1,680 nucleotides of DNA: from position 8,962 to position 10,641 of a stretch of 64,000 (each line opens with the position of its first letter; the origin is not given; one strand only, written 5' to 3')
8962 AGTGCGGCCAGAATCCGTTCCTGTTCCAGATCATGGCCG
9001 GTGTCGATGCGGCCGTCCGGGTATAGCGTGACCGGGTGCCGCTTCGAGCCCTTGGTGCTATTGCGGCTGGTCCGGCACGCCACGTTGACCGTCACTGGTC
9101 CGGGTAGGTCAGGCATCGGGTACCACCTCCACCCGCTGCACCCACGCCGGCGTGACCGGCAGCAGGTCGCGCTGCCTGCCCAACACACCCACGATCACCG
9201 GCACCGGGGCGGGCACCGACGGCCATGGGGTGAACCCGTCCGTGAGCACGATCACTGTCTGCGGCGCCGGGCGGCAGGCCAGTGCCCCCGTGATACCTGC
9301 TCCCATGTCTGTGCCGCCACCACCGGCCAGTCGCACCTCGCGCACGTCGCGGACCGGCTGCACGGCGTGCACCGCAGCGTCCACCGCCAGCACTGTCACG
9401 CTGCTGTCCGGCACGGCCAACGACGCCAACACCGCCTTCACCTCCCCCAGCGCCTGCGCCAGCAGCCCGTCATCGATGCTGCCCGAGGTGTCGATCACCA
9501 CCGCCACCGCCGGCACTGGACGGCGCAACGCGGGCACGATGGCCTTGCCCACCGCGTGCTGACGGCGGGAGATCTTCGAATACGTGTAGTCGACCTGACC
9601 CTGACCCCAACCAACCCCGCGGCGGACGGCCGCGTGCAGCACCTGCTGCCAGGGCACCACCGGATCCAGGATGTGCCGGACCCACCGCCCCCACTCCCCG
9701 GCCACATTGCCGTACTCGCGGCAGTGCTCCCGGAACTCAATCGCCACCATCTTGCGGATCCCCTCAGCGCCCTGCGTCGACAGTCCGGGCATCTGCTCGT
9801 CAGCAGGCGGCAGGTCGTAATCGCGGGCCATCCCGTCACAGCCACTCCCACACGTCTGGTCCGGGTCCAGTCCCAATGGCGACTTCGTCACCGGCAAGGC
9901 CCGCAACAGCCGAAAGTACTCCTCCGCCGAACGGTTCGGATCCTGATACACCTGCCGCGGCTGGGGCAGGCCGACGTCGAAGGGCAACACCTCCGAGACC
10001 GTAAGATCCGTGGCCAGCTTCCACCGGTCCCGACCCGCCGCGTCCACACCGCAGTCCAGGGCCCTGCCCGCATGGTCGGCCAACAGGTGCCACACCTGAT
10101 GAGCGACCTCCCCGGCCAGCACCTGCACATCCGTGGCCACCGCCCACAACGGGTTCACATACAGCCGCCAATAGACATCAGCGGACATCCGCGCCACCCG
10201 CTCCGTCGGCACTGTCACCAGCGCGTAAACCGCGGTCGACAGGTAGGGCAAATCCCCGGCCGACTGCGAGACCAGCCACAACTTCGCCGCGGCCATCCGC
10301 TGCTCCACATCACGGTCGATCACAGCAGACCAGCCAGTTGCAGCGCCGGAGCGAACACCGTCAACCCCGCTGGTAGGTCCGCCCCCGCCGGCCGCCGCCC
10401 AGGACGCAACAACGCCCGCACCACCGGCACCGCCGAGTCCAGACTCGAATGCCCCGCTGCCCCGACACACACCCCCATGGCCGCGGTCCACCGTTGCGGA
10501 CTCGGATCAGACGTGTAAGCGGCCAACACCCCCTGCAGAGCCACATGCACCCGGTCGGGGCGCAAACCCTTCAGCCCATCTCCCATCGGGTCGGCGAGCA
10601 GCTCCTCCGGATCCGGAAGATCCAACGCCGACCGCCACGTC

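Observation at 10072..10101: Catalytic Glu of the DUF2201-type metallopeptidase motif replaced: HQVWH instead of HExxH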

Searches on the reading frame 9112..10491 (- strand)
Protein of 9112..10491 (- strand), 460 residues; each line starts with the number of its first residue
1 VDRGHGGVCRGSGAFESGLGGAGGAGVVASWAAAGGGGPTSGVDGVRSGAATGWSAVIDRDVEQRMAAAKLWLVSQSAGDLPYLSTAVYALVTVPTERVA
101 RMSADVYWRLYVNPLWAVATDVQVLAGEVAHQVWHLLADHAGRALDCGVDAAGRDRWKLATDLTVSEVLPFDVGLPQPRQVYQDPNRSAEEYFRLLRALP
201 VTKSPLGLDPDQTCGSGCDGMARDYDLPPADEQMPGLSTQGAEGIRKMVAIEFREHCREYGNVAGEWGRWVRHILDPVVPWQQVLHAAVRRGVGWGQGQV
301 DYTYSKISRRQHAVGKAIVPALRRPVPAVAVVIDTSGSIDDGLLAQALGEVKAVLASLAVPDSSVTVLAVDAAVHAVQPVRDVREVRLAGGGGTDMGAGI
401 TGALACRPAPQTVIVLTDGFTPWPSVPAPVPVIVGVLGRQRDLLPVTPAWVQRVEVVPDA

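Call 4: search_protein_families(library=pfam, proteins=[window:9112-10491:-], max_evalue=0.01)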
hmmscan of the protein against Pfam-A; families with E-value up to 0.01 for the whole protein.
window:9112-10491:- (460 aa): 3 families
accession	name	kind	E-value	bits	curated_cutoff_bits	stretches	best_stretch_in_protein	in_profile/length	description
PF09967.15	DUF2201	-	5.8e-19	68.8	26.4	1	329-453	1-119/123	VWA-like domain (DUF2201)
PF13203.12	DUF2201_N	-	7.7e-18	65.5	23.2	1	64-316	4-262/271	Putative metallopeptidase domain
PF13519.12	VWA_2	-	2.1e-05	25.6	27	1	329-419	1-106/107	von Willebrand factor type A domain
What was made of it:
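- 9544..10302 (-): PF13203 DUF2201_N zincin-like domain (residues about 8-260). Call 4 (E = 7.7e-18).
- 9133..9507 (-): PF09967 VWA-like domain (residues about 273-397). Call 4 (E = 5.8e-19).
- On Pfam PF13203 DUF2201_N / PF09967 DUF2201: PF09967 scores 68.8 bits (cut-off 26.4) (call 4).
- Checked: Pfam places it in PF13203 DUF2201_N (65.5 bits, cut-off 23.2) followed by PF09967 DUF2201, the VWA-like domain (68.8 bits, cut-off 26.4) (call 4).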

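Call 5: find_homologous_proteins(query=window:9112-10323:-, max_evalue=0.00001)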
Query window:9112-10323:- (404 aa): 974 proteins with E <= 0.00001 among 8000 candidates; the best 120 are listed.
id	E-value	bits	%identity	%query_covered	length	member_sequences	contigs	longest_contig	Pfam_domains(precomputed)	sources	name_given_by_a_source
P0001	1.7e-267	905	100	100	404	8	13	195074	PF13519.13,PF13203.13,PF09967.16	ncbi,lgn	ncbi:MAG: VWA-like domain-containing protein [Candidatus Nanopelagicales bacterium]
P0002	6.2e-229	778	85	100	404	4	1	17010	PF13203.13,PF09967.16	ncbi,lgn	-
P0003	3.5e-226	769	84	100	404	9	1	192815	PF13203.13,PF09967.16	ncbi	-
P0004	8.0e-226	768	83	100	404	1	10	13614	PF13203.13,PF09967.16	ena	-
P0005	7.2e-225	765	83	100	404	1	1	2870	PF13203.13,PF09967.16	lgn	-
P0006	3.7e-223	759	82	100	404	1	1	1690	PF13203.13,PF09967.16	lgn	-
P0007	1.8e-221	753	82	100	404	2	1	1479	PF13203.13,PF09967.16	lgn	-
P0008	6.0e-221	752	81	100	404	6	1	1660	PF13519.13,PF13203.13,PF09967.16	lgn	-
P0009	9.4e-220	748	84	99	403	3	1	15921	PF13203.13,PF09967.16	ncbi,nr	ncbi:MAG TPA: VWA-like domain-containing protein [Actinomycetota bacterium]|nr:VWA-like domain-conta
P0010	5.8e-219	745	82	100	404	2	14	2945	PF13203.13,PF09967.16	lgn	-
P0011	1.1e-218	744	82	100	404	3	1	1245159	PF13203.13,PF09967.16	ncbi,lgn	ncbi:MAG: VWA-like domain-containing protein [Candidatus Nanopelagicales bacterium]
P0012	2.0e-217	740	80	100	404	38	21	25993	PF13519.13,PF13203.13,PF09967.16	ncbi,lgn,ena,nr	ncbi:MAG: hypothetical protein KDC08_12205 [Actinobacteria bacterium]|nr:hypothetical protein [Actin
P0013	4.1e-216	736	82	100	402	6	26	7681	PF13203.13,PF09967.16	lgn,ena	-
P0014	6.5e-216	735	81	100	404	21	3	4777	PF13519.13,PF13203.13,PF09967.16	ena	-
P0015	1.2e-214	731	80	100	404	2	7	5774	PF13519.13,PF13203.13,PF09967.16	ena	-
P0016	5.7e-212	722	79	100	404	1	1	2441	PF13519.13,PF13203.13,PF09967.16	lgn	-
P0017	1.6e-211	721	80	100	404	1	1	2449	PF13519.13,PF13203.13,PF09967.16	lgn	-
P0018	1.7e-211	721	79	100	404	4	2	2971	PF13519.13,PF13203.13,PF09967.16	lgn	-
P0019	8.5e-210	715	78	100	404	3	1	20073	PF13519.13,PF13203.13,PF09967.16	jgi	jgi:predicted metal-dependent peptidase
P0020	2.5e-205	700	78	100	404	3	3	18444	PF13519.13,PF13203.13,PF09967.16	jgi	jgi:predicted metal-dependent peptidase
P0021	1.1e-203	695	77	99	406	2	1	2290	PF13203.13,PF09967.16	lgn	-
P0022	2.2e-201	687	74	100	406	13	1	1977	PF13203.13,PF09967.16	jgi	-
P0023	1.6e-198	678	76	100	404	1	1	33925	PF13519.13,PF13203.13,PF09967.16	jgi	jgi:predicted metal-dependent peptidase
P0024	4.2e-194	663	75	100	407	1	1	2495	PF13203.13,PF09967.16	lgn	-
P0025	4.6e-194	663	73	99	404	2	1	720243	PF13203.13,PF09967.16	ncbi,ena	-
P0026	4.9e-192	656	74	99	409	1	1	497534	PF13203.13,PF09967.16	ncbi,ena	-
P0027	2.0e-189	648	72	100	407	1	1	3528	PF13203.13,PF09967.16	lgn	-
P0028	2.5e-188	644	74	99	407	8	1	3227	PF13203.13,PF09967.16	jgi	-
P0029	6.3e-181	620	72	98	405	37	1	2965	PF13203.13,PF09967.16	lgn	-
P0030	6.2e-164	564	66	99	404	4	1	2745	PF13203.13,PF09967.16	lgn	-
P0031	2.0e-148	513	59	100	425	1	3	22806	PF13203.13,PF09967.16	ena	-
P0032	4.4e-148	512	58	100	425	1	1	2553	PF13203.13,PF09967.16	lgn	-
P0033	3.8e-146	505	59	99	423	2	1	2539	PF13203.13,PF09967.16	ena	-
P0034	1.5e-144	500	59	99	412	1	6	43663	PF13203.13,PF09967.16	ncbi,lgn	-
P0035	6.6e-144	498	60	97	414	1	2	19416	PF13203.13,PF09967.16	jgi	jgi:predicted metal-dependent peptidase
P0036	5.1e-143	495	58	99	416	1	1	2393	PF13203.13,PF09967.16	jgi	-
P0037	3.4e-140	486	57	99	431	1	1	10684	PF13203.13,PF09967.16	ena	-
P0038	1.2e-139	484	58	97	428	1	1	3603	PF13203.13,PF09967.16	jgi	jgi:predicted metal-dependent peptidase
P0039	1.8e-139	483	55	100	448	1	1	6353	PF13203.13,PF09967.16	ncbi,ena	-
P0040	8.7e-139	481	58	98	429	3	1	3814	PF13203.13,PF09967.16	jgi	jgi:predicted metal-dependent peptidase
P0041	1.5e-137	477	56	99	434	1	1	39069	PF13203.13,PF09967.16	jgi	jgi:predicted metal-dependent peptidase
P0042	5.0e-137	475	57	99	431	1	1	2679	PF13203.13,PF09967.16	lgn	-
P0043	1.4e-136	474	56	99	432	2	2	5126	PF13203.13,PF09967.16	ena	-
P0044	2.4e-134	466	56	99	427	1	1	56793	PF13203.13,PF09967.16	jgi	jgi:predicted metal-dependent peptidase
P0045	4.4e-134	466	57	97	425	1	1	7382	PF13203.13,PF09967.16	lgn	-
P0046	4.6e-134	465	56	99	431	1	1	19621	PF13203.13,PF09967.16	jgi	jgi:predicted metal-dependent peptidase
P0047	1.1e-133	464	56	99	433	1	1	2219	PF13203.13,PF09967.16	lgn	-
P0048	3.5e-133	463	56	99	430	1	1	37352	PF13203.13,PF09967.16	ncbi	-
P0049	1.0e-132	461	53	100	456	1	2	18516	PF13203.13,PF09967.16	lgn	-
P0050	1.4e-132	461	52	99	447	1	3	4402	PF13203.13,PF09967.16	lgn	-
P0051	4.9e-132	459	57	99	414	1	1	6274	PF13203.13,PF09967.16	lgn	-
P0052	4.5e-131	456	55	100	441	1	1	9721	PF13203.13,PF09967.16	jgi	jgi:predicted metal-dependent peptidase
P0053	1.3e-130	454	55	99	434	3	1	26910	PF13203.13,PF09967.16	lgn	-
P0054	1.3e-130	454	56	100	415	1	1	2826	PF13203.13,PF09967.16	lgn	-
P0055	3.1e-130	453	56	99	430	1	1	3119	PF13203.13,PF09967.16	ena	-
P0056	5.2e-130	452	54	99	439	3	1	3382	PF13203.13,PF09967.16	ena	-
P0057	3.7e-129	449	54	100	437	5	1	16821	PF13203.13,PF09967.16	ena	-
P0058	2.7e-128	446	52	100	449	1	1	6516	PF13203.13,PF09967.16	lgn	-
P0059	3.5e-128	446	54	99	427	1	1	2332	PF05762.21,PF13203.13,PF09967.16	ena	-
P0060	1.4e-127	444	53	99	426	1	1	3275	PF13203.13,PF09967.16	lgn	-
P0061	3.2e-127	443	54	97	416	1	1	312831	PF13203.13,PF09967.16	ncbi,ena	-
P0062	3.3e-127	443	51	100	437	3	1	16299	PF13203.13,PF09967.16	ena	-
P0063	2.5e-126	440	52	99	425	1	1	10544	PF13203.13,PF09967.16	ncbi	-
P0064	5.2e-126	439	54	99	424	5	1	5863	PF13203.13,PF09967.16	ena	-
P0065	7.1e-126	439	54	98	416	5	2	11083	PF13203.13,PF09967.16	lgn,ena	-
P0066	4.7e-125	436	53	99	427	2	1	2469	PF13203.13,PF09967.16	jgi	jgi:predicted metal-dependent peptidase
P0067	5.6e-124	432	53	99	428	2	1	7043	PF13203.13,PF09967.16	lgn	-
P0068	2.8e-123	430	55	98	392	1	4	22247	PF13203.13,PF09967.16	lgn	-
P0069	3.5e-123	430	54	99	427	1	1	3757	PF13203.13,PF09967.16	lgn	-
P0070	5.3e-123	429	54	99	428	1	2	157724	PF13203.13,PF09967.16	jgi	jgi:predicted metal-dependent peptidase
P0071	5.5e-123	429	53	100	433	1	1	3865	PF13203.13,PF09967.16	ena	-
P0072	2.1e-122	427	53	99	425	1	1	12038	PF13203.13,PF09967.16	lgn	-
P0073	3.0e-122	427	52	96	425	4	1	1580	PF13203.13,PF09967.16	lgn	-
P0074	3.0e-122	427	53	99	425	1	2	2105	PF13203.13,PF09967.16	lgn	-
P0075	6.7e-122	425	53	98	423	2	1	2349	PF13519.13,PF13203.13,PF09967.16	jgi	jgi:predicted metal-dependent peptidase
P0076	7.2e-122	425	47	99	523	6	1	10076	PF13203.13,PF09967.16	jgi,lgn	jgi:predicted metal-dependent peptidase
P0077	1.0e-121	425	54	99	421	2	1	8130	PF13203.13,PF09967.16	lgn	-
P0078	1.9e-121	424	62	62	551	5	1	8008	PF13203.13,PF09967.16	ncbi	-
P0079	7.0e-121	422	53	97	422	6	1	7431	PF13203.13,PF09967.16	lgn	-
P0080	7.6e-121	422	51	99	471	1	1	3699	PF13203.13,PF09967.16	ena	-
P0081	2.3e-120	420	51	99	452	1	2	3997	PF13203.13,PF09967.16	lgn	-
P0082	2.8e-120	420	52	98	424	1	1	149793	PF13203.13,PF09967.16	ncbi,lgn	-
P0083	6.7e-120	419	70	72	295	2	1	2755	PF13203.13,PF09967.16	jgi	jgi:hypothetical protein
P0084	1.6e-119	418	52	94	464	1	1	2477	PF13203.13,PF09967.16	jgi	jgi:predicted metal-dependent peptidase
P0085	1.6e-118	414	55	93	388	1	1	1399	PF13203.13,PF09967.16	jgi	jgi:predicted metal-dependent peptidase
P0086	1.7e-118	414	52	98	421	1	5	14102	PF13203.13,PF09967.16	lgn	-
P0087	2.0e-118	414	51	100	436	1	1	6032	PF13203.13,PF09967.16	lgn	-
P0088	2.2e-118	414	54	94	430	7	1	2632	PF13203.13,PF09967.16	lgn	-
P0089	2.7e-118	414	53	97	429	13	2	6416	PF13203.13,PF09967.16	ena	-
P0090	4.1e-118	413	51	99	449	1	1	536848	PF13203.13,PF09967.16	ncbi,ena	-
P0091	5.9e-118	412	52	99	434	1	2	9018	PF13203.13,PF09967.16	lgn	-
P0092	7.1e-118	412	51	99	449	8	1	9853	PF13203.13,PF09967.16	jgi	jgi:predicted metal-dependent peptidase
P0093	2.2e-117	411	50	94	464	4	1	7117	PF13203.13,PF09967.16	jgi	jgi:predicted metal-dependent peptidase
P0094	2.6e-117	410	52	100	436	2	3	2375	PF13203.13,PF09967.16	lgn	-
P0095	2.9e-117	410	50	96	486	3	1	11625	PF13203.13,PF09967.16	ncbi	-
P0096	3.3e-117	410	46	99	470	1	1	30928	PF13203.13,PF09967.16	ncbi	ncbi:MAG: VWA-like domain-containing protein [Candidatus Nanopelagicales bacterium]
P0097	6.2e-117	409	47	99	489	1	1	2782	PF13203.13,PF09967.16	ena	-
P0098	7.3e-117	409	47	94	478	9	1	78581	PF13203.13,PF09967.16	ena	-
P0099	1.5e-116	408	51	98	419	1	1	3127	PF13203.13,PF09967.16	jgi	jgi:predicted metal-dependent peptidase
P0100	1.7e-116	408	52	100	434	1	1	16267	PF13203.13,PF09967.16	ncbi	-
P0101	6.0e-116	406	50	94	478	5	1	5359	PF13203.13,PF09967.16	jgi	jgi:predicted metal-dependent peptidase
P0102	5.6e-115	403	47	99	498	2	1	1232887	PF13203.13,PF09967.16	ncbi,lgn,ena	-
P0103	7.3e-115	402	52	97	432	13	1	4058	PF13203.13,PF09967.16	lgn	-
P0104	1.1e-114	402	53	98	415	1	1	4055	PF13203.13,PF09967.16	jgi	jgi:predicted metal-dependent peptidase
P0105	1.3e-114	401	48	97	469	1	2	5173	PF13203.13,PF09967.16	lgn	-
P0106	1.6e-114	401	48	99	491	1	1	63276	PF13203.13,PF09967.16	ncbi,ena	-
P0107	1.8e-114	401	47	99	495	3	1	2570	PF13203.13,PF09967.16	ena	-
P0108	2.1e-114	401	51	100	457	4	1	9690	PF13203.13,PF09967.16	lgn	-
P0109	2.4e-114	401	45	99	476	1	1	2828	PF13203.13,PF09967.16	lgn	-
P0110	2.7e-114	400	50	98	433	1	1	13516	PF13203.13,PF09967.16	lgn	-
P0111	2.7e-114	400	57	68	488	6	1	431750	PF13203.13,PF09967.16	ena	-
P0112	2.7e-114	400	59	64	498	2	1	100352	PF13203.13,PF09967.16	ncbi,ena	-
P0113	5.3e-114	399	83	54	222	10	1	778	PF13519.13,PF13203.13,PF09967.16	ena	-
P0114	7.7e-114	399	54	67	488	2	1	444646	PF13203.13,PF09967.16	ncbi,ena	-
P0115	9.4e-114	399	53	96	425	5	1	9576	PF13203.13,PF09967.16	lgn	-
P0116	1.5e-113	398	54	90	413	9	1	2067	PF13203.13,PF09967.16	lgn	-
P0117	1.6e-113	398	46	99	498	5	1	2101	PF13203.13,PF09967.16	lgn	-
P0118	3.2e-113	397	52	97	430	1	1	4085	PF13203.13,PF09967.16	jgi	jgi:predicted metal-dependent peptidase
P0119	4.3e-113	396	49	98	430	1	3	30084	PF13203.13,PF09967.16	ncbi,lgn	-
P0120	4.7e-113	396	53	97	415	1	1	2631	PF13203.13,PF09967.16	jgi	jgi:predicted metal-dependent peptidase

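Call 9: search_solved_structures(query=window:9112-10323:-, max_evalue=1, show_alignments=3)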
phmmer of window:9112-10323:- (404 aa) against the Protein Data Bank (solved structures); distinct sequences matched with E-value up to 1: 0.
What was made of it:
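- Tried and rejected: Sequence search of PDB with the single protein: no hit (call 9).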

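Call 11: search_protein_families(library=padloc, proteins=[window:9112-10323:-], max_evalue=0.01)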
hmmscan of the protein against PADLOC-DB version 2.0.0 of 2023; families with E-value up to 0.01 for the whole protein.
window:9112-10323:- (404 aa): 0 families

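Call 12: search_protein_families(library=ncbifam, proteins=[window:9112-10323:-], max_evalue=0.01)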
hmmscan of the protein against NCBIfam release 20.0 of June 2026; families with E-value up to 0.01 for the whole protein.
window:9112-10323:- (404 aa): 0 families

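Call 15: find_encoding_contigs(protein=P0001, flank=8000, max_places=3)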
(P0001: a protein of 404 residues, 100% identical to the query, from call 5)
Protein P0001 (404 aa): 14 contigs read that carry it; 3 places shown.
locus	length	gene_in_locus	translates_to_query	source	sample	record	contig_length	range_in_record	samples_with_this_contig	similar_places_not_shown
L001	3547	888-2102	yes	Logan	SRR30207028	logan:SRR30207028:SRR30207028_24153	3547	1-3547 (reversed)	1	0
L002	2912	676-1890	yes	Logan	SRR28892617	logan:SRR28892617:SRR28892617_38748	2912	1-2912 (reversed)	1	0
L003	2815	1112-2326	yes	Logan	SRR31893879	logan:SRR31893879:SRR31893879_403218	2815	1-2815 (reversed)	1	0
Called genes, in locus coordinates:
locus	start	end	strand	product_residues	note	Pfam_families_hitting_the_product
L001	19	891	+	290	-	-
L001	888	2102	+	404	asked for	PF13203:DUF2201_N, PF09967:DUF2201, PF13519:VWA_2 (faint)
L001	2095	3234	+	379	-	-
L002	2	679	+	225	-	?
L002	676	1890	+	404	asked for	PF13203:DUF2201_N, PF09967:DUF2201, PF13519:VWA_2 (faint)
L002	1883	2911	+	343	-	?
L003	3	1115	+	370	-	?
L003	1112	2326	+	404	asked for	PF13203:DUF2201_N, PF09967:DUF2201, PF13519:VWA_2 (faint)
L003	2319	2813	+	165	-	?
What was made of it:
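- Checked: The product is 100% identical to a 404-aa protein annotated in a Candidatus Nanopelagicales MAG and was seen on 13-14 contigs (calls 5, 15).
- The identical protein occurs on 13-14 independent contigs (calls 5, 15).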

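Call 16: find_encoding_contigs(protein=P0061, flank=6000, max_places=1)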
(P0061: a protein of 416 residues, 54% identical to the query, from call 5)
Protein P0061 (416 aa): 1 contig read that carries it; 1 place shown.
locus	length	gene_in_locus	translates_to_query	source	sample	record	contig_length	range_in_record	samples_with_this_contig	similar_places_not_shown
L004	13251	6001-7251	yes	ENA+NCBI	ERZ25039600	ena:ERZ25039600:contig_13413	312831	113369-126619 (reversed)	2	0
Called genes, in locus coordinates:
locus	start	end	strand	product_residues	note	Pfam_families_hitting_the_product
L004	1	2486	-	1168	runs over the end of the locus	PF00271:Helicase_C, PF04408:WHD_HA2 (weak), PF21010:HA2_C, PF07717:OB_NTP_bind, PF11898:DUF3418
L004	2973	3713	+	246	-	PF00296:Bac_luciferase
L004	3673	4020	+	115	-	-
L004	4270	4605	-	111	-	-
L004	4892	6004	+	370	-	-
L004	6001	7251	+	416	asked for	PF13203:DUF2201_N, PF09967:DUF2201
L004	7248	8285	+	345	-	-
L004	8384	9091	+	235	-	-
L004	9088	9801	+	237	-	PF00027:cNMP_binding, PF13545:HTH_Crp_2, PF00325:Crp (weak)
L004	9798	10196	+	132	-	-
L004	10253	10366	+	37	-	-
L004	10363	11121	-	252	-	PF05148:Methyltransf_8 (weak), PF01209:Ubie_methyltran (weak), PF13847:Methyltransf_31, PF08241:Methyltransf_11, PF08242:Methyltransf_12 (weak), PF13649:Methyltransf_25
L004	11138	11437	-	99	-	PF04248:NTP_transf_9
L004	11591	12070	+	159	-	PF01928:CYTH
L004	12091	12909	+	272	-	PF14451:Ub-Mut7C, PF01927:Mut7-C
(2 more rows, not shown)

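Call 17: find_encoding_contigs(protein=P0102, flank=6000, max_places=1)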
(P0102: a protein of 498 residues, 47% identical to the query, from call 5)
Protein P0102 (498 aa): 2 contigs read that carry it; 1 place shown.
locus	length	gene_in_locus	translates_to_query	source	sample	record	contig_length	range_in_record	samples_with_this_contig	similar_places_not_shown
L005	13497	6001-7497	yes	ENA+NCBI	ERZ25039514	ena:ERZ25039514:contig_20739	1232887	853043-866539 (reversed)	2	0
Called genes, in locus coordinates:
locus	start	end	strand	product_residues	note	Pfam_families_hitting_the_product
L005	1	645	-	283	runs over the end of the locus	-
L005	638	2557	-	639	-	PF01066:CDP-OH_P_transf, PF19365:DUF5941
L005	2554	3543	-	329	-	PF00535:Glycos_transf_2, PF13506:Glyco_transf_21, PF13641:Glyco_tranf_2_3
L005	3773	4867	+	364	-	-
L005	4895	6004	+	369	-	-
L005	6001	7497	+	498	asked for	PF13203:DUF2201_N, PF09967:DUF2201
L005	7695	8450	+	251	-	PF12811:BaxI_1, PF01027:Bax1-I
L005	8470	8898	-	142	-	PF00085:Thioredoxin, PF13098:Thioredoxin_2 (weak), PF13905:Thioredoxin_8 (faint)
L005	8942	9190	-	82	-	-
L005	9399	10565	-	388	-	PF02771:Acyl-CoA_dh_N, PF02770:Acyl-CoA_dh_M, PF00441:Acyl-CoA_dh_1, PF08028:Acyl-CoA_dh_2, PF22924:ACOX_C_alpha1 (weak)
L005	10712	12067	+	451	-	PF03721:UDPG_MGDP_dh_N, PF03807:F420_oxidored (faint), PF00984:UDPG_MGDP_dh, PF03720:UDPG_MGDP_dh_C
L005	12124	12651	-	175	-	PF00731:AIRC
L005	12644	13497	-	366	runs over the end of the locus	PF22660:RS_preATP-grasp-like, PF02222:ATP-grasp, PF02786:CPSase_L_D2, PF17769:PurK_C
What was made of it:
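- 10320..11435 (-): MoxR-like AAA+ ATPase gene. Probable ATG start at 11435 gives 371 aa; the open frame runs up to 11519. Called products in relatives are 369-370 aa (calls 16, 17).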

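Call 18: search_protein_representatives(protein=window:9112-10323:-)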
Query: 404 residues. Proteins with E-value up to 0.001 (for the whole library): 7870; up to 1e-10: 3437; up to 1e-30: 1190. The best 150 are listed.
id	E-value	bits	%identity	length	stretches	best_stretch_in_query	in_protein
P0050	4.5e-133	460.5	56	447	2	153-403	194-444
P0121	9.5e-109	380.4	64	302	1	4-281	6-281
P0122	1.6e-102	359.9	51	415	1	9-401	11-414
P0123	1.7e-96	340.0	47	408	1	6-400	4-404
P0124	1.0e-94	334.2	48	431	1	9-403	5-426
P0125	1.5e-91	323.7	47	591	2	157-400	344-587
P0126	1.1e-80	288.0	45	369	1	46-401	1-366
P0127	1.4e-79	284.4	45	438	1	5-402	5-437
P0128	1.5e-79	284.2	53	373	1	2-321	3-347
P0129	3.8e-78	279.6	42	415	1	8-401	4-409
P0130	3.1e-76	273.3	62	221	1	182-401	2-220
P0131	6.0e-70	252.6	40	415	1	20-400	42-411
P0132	6.6e-70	252.5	44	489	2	151-403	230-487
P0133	8.9e-70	252.1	46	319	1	93-401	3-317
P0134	6.0e-69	249.3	95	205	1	223-352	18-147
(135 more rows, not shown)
